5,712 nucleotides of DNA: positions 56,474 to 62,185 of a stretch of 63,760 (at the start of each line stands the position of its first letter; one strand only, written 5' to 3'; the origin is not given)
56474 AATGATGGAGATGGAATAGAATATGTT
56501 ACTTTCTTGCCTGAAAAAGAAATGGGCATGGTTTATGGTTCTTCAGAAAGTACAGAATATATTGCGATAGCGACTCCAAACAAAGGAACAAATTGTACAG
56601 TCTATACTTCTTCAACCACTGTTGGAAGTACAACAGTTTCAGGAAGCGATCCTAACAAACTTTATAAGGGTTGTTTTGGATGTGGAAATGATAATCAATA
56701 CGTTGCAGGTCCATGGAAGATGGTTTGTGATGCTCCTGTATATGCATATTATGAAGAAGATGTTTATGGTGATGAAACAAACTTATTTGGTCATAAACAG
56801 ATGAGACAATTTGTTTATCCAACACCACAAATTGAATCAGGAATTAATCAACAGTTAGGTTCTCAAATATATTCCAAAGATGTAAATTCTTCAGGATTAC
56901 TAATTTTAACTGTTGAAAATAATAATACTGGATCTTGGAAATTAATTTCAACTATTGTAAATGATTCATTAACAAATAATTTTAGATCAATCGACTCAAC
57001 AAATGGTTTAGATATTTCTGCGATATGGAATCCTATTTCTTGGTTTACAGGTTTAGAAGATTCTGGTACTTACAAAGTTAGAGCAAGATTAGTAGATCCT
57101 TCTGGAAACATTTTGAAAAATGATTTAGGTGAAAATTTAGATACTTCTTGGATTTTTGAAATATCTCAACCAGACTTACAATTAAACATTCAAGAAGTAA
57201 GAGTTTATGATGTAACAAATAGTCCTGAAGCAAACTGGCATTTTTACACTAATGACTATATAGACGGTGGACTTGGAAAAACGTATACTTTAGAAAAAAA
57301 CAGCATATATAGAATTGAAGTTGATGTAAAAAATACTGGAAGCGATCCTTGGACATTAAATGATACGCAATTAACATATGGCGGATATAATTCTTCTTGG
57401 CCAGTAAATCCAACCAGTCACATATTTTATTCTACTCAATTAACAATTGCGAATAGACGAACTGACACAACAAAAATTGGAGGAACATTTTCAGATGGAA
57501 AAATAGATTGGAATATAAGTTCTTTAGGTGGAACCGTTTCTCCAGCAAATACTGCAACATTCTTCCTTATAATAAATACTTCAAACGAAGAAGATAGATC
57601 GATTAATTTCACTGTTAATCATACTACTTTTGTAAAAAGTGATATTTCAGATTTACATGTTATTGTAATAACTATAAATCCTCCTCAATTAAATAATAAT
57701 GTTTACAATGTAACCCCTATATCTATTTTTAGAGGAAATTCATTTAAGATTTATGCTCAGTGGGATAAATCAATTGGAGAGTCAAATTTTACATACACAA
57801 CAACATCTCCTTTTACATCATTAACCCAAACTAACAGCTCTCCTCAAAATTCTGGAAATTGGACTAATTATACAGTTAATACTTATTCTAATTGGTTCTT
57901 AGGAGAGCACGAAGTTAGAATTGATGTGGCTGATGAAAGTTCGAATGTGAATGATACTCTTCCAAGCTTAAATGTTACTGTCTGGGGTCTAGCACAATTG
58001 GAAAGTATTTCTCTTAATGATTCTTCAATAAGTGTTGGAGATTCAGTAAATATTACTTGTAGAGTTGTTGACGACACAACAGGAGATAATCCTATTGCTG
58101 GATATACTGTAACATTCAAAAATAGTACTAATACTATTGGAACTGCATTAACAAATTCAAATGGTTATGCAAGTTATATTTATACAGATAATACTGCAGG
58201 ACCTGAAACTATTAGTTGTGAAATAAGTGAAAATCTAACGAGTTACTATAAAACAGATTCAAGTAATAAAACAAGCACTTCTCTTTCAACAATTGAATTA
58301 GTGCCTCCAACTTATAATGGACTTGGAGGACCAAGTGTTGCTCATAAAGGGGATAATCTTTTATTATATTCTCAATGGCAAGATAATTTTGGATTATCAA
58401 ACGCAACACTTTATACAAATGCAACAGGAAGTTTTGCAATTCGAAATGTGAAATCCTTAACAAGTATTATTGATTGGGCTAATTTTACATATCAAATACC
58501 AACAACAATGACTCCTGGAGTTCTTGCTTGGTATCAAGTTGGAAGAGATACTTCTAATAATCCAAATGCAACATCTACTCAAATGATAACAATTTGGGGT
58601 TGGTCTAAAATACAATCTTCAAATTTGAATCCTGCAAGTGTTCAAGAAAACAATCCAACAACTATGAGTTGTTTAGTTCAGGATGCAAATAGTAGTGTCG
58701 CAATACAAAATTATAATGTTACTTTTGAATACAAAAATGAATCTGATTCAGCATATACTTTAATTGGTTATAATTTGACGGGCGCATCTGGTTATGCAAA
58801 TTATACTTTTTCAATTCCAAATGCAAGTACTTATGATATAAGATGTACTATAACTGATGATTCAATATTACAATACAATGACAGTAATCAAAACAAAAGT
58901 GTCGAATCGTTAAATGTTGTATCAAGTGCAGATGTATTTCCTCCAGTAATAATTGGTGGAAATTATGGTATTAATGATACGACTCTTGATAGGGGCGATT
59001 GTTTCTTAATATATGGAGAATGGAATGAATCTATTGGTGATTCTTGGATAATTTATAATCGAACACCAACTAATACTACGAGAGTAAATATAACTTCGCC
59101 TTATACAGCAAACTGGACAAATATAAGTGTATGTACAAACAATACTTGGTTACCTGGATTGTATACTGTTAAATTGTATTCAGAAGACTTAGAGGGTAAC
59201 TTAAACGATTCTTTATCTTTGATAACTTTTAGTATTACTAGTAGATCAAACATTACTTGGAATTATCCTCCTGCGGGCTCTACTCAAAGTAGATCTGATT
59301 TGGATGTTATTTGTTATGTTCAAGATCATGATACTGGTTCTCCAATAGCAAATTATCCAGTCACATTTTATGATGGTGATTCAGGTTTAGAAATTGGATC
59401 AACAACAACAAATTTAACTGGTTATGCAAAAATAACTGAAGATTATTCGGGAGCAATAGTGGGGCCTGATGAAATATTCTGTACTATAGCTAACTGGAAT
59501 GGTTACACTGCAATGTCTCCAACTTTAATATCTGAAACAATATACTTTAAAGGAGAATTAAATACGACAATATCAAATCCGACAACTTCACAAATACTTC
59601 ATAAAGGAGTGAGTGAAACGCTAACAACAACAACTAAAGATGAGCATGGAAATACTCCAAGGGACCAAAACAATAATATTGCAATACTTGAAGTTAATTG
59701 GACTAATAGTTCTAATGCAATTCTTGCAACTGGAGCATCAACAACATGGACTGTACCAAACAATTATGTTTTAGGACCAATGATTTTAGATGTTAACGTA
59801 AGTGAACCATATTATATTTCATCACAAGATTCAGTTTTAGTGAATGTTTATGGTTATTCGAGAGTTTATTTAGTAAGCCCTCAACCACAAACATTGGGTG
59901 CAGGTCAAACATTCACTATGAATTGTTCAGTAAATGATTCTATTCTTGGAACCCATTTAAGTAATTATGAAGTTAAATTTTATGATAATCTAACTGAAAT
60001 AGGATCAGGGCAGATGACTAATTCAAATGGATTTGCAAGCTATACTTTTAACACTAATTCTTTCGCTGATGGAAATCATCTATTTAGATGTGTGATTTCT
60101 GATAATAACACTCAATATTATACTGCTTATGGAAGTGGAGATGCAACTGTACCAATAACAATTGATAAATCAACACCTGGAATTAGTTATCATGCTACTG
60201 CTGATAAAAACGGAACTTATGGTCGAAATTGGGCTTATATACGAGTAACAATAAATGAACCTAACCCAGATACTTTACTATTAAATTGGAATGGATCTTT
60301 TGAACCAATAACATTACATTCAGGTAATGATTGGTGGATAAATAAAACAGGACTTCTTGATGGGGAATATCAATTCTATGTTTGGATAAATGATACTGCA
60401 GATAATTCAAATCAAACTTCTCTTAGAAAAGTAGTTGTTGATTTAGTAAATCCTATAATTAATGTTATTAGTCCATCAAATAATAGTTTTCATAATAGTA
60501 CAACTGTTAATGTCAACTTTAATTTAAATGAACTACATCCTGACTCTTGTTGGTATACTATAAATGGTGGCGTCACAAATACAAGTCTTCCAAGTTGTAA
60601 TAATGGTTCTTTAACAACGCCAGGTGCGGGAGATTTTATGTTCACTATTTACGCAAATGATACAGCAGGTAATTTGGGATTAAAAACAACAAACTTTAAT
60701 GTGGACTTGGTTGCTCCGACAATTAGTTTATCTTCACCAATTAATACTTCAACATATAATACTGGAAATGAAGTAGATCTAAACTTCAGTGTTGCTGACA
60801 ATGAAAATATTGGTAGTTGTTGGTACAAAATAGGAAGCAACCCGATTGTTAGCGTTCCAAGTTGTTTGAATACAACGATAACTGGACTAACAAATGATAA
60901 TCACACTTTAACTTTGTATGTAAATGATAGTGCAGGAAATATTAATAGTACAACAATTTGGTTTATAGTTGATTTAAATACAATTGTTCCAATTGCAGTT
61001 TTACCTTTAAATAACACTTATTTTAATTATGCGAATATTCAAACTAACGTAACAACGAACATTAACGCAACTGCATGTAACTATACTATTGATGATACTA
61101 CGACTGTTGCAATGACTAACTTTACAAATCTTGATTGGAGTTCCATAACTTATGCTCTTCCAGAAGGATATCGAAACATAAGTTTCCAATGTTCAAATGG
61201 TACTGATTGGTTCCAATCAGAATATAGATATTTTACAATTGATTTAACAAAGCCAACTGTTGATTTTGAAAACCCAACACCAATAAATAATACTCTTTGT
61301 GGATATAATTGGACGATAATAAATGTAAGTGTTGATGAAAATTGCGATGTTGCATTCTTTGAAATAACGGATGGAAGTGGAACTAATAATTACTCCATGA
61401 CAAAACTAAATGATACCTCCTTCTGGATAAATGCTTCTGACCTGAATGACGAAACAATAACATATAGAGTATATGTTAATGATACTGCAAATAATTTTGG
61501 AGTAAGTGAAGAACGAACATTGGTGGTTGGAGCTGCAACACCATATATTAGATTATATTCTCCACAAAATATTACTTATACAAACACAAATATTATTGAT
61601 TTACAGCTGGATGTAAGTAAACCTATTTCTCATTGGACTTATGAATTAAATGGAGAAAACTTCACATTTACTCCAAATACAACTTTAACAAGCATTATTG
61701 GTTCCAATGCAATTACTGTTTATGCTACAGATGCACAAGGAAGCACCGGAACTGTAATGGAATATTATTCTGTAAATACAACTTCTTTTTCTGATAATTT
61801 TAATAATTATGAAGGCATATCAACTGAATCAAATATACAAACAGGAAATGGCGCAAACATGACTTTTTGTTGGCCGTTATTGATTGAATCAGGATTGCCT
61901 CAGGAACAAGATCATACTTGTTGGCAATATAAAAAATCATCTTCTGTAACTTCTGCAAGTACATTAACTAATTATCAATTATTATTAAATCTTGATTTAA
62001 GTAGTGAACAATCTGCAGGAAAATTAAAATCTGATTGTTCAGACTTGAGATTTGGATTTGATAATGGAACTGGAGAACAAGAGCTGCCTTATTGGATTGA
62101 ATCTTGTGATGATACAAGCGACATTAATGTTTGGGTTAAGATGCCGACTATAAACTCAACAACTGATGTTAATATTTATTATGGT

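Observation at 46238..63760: Unlisted giant ORF: at least 17.5 kb / 5,841 codons of uninterrupted surface-protein coding sequence running off the window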

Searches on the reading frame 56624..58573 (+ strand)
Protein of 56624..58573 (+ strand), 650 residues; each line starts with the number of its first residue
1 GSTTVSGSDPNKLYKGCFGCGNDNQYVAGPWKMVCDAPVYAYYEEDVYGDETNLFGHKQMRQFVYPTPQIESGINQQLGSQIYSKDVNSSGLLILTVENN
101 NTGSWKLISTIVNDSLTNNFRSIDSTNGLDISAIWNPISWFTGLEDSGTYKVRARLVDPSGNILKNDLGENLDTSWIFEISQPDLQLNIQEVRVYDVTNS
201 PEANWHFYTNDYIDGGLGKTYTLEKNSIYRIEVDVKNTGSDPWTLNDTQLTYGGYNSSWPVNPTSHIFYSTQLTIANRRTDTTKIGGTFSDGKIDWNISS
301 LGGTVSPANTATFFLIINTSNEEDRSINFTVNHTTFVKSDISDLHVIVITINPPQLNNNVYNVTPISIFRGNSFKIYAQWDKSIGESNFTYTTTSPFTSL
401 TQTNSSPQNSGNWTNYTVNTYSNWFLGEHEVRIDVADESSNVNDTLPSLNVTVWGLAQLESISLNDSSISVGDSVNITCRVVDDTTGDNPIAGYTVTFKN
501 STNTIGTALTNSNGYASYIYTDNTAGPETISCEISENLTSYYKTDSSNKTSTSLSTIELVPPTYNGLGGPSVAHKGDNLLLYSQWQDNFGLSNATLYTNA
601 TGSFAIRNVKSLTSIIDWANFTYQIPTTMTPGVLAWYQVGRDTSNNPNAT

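Call 12: search_protein_families(library=pfam, proteins=[window:56624-58573:+], max_evalue=0.1)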
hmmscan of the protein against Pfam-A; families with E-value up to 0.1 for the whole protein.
window:56624-58573:+ (650 aa): 4 families
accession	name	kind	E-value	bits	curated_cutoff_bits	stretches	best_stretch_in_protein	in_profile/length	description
PF02369.22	Big_1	-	8.4e-06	26.2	34.9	1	473-537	17-83/93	Bacterial Ig-like domain (group 1)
PF16640.11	Big_3_5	-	1.1e-05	26.3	35.5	1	464-553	3-80/88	Bacterial Ig-like domain (group 3)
PF13620.12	CarboxypepD_reg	-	1.7e-05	25.5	32.3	1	477-516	2-40/82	Carboxypeptidase regulatory-like domain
PF09134.16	Invasin_D3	-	0.0047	17.9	33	1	463-535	8-83/98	Invasin, domain 3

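Call 39: search_protein_families(library=ncbifam, proteins=[window:56624-58573:+], max_evalue=0.1)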
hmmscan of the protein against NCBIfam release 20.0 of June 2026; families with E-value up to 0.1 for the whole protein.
window:56624-58573:+ (650 aa): 0 families

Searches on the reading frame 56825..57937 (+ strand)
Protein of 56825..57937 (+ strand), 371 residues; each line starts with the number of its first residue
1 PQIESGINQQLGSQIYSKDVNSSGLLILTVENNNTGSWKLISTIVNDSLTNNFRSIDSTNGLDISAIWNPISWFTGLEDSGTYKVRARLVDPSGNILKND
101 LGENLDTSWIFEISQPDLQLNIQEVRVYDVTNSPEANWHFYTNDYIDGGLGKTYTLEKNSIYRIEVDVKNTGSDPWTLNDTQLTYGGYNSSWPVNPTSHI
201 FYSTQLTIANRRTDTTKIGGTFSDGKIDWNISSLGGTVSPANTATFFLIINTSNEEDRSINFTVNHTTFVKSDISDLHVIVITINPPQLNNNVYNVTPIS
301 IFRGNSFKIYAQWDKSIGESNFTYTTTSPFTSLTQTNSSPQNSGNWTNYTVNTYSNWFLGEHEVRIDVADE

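Call 65: search_protein_families(library=pfam, proteins=[window:56825-57937:+], max_evalue=10)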
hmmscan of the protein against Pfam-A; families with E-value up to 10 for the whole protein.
window:56825-57937:+ (371 aa): 1 family
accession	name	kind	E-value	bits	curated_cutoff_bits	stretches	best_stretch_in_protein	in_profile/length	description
PF11611.13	DUF4352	-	0.12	13.1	25.9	1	157-182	33-58/122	Domain of unknown function (DUF4352)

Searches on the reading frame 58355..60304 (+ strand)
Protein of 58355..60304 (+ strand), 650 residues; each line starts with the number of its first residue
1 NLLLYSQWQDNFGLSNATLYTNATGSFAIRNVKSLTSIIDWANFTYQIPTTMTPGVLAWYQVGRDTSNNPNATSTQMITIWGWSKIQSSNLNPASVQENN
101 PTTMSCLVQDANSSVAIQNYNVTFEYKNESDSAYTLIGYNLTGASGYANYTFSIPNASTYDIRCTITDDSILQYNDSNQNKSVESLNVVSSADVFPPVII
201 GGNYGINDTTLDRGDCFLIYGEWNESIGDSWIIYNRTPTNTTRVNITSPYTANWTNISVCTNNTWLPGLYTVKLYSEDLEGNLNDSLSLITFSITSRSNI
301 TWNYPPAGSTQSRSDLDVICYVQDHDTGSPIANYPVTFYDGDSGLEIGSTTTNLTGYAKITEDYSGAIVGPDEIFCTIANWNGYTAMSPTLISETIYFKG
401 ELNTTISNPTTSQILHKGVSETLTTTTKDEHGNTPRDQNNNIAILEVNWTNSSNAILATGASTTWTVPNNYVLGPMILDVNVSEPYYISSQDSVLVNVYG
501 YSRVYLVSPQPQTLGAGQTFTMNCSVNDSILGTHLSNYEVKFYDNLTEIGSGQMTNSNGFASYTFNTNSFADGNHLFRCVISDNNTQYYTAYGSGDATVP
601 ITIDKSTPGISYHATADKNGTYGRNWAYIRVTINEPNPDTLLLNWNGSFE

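Call 12: search_protein_families(library=pfam, proteins=[window:58355-60304:+], max_evalue=0.1)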
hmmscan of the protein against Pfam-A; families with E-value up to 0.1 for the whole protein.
window:58355-60304:+ (650 aa): 3 families
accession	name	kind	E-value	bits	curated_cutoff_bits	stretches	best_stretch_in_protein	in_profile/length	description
PF02369.22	Big_1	-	4.5e-06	27.1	34.9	1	101-171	18-85/93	Bacterial Ig-like domain (group 1)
PF06328.17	Lep_receptor_Ig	-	0.00077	19.8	28.8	1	507-587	6-86/94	Ig-like C2-type domain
PF13620.12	CarboxypepD_reg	-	0.0014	19.4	32.3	0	322-361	6-43/82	Carboxypeptidase regulatory-like domain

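Call 39: search_protein_families(library=ncbifam, proteins=[window:58355-60304:+], max_evalue=0.1)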
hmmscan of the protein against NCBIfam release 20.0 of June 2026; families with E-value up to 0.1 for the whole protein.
window:58355-60304:+ (650 aa): 0 families

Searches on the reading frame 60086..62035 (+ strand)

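Call 12: search_protein_families(library=pfam, proteins=[window:60086-62035:+], max_evalue=0.1)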
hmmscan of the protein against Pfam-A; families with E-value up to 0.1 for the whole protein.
window:60086-62035:+ (650 aa): 5 families
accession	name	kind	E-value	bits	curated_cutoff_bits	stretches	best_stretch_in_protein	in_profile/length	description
PF19077.6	Big_13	-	4.7e-11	43.5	27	1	65-119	44-101/102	Bacterial Ig-like domain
PF17957.7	Big_7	-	0.00039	21.4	24.1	1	211-276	1-69/70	Bacterial Ig domain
PF15418.12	DUF4625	-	0.0015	19.2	27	0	207-249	10-56/131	Domain of unknown function (DUF4625)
PF05569.17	Peptidase_M56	-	0.0076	15.9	31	1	277-358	22-102/296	BlaR1 peptidase M56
PF12245.14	Big_3_2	-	0.065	13.9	23.3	0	91-119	93-121/122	Bacterial Ig-like domain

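Call 39: search_protein_families(library=ncbifam, proteins=[window:60086-62035:+], max_evalue=0.1)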
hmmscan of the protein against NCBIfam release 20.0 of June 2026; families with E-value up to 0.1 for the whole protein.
window:60086-62035:+ (650 aa): 0 families
